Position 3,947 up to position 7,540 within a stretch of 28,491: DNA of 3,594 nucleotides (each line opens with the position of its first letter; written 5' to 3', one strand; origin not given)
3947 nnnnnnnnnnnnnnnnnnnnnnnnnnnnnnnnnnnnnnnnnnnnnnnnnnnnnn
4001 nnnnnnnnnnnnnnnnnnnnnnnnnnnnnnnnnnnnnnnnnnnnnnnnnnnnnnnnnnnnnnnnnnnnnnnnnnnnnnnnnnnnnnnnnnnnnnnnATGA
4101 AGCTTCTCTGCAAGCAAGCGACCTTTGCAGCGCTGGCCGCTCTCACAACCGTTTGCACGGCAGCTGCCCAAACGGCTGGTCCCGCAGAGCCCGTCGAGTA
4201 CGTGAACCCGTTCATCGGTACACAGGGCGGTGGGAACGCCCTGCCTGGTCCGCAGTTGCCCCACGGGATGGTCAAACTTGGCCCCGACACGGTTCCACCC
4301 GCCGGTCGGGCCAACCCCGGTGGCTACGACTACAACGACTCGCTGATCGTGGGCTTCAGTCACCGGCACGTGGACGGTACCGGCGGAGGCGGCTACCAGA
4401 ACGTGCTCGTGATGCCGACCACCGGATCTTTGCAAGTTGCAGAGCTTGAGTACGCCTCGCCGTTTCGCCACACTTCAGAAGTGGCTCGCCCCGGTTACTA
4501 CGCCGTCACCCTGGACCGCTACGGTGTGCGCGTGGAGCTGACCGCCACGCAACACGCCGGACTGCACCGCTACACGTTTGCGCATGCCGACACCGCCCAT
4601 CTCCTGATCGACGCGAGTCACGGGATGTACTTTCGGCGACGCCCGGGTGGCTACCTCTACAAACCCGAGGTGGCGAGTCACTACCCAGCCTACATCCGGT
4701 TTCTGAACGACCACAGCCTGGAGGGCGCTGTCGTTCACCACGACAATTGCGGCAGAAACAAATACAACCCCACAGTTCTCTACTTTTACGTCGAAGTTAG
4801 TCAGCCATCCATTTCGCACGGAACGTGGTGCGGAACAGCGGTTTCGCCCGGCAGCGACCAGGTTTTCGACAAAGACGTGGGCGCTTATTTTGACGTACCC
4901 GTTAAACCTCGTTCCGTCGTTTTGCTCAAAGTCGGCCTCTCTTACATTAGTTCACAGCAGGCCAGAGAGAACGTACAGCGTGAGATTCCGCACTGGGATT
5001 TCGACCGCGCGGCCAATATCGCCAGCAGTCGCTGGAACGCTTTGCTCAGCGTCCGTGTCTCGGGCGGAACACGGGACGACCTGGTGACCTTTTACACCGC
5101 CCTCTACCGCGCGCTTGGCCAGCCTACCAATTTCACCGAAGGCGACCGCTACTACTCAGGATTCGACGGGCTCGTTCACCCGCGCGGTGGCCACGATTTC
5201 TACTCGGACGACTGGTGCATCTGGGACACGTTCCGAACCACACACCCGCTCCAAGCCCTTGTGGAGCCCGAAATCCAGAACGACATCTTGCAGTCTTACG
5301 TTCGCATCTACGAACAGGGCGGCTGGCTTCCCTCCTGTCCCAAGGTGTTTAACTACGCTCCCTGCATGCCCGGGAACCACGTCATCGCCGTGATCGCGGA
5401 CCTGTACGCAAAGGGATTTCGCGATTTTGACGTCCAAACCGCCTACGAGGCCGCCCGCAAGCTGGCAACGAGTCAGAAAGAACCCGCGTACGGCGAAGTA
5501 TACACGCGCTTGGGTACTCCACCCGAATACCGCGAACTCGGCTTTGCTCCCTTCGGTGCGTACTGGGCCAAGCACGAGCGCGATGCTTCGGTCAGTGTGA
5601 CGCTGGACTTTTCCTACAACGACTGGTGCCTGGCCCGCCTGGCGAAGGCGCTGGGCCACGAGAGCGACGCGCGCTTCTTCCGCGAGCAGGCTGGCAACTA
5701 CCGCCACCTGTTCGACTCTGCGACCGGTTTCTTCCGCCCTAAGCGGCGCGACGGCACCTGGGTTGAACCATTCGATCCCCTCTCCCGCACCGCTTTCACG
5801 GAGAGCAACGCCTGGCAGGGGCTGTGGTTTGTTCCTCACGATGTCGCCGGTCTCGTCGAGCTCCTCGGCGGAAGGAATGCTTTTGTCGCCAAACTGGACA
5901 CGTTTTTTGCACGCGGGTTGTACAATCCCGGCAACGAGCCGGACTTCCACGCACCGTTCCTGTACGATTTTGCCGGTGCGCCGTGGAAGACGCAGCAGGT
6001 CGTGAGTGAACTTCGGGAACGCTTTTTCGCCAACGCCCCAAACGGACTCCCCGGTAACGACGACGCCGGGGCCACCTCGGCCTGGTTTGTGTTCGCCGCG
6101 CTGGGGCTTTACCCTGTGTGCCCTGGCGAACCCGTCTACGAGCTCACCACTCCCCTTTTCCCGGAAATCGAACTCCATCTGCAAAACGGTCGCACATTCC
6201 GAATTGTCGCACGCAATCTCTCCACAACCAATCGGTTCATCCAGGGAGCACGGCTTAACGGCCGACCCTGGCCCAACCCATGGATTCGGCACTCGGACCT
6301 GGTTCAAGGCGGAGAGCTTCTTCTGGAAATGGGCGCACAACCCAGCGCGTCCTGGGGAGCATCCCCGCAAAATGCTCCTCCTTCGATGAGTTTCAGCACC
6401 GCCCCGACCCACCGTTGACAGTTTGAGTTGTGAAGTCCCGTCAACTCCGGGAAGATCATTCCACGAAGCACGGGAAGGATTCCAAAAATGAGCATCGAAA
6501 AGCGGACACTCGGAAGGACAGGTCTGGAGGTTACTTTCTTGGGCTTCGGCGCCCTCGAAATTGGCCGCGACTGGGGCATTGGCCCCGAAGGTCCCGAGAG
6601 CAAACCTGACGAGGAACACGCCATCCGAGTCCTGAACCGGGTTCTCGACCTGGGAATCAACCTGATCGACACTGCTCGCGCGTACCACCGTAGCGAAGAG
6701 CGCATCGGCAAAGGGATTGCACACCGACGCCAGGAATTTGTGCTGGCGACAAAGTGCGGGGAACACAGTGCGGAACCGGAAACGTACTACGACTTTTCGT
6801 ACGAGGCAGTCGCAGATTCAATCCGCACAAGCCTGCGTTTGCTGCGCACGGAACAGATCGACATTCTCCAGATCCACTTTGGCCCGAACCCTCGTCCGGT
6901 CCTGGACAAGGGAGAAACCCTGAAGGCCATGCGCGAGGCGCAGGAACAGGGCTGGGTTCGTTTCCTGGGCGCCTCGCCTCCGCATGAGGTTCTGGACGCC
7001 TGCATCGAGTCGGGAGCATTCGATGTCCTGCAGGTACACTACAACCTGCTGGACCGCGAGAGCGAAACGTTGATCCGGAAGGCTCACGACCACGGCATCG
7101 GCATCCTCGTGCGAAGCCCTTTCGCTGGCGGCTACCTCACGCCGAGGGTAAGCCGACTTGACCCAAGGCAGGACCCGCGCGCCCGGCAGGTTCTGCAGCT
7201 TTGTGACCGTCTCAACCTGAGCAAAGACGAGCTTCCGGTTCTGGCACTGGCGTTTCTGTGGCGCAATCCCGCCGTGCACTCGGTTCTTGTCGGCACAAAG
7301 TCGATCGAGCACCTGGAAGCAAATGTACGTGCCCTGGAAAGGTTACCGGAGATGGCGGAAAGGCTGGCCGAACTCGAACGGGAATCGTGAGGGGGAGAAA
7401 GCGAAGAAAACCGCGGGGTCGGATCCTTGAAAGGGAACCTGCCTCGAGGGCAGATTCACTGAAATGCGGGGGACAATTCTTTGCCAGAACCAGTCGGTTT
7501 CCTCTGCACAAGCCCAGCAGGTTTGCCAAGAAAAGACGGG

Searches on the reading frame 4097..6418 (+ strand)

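Call 36: search_protein_families(library=pfam, proteins=[window:4097-6418:+], max_evalue=0.001)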
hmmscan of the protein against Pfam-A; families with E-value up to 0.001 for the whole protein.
window:4097-6418:+ (773 aa): 2 families
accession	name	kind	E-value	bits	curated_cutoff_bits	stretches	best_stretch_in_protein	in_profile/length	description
PF07971.18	Glyco_hydro_92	-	1e-166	555.9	24.6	1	288-746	1-463/464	Glycosyl hydrolase family 92 catalytic domain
PF17678.7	Glyco_hydro_92N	-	2.7e-68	230.8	34.5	1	35-282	1-236/236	Glycosyl hydrolase family 92 N-terminal domain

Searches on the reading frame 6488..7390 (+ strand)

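Call 36: search_protein_families(library=pfam, proteins=[window:6488-7390:+], max_evalue=0.001)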
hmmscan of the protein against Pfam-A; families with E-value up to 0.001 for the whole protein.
window:6488-7390:+ (300 aa): 1 family
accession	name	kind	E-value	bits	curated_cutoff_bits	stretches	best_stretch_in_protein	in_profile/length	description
PF00248.27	Aldo_ket_red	-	2.7e-47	161.7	24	1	18-287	2-277/291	Aldo/keto reductase family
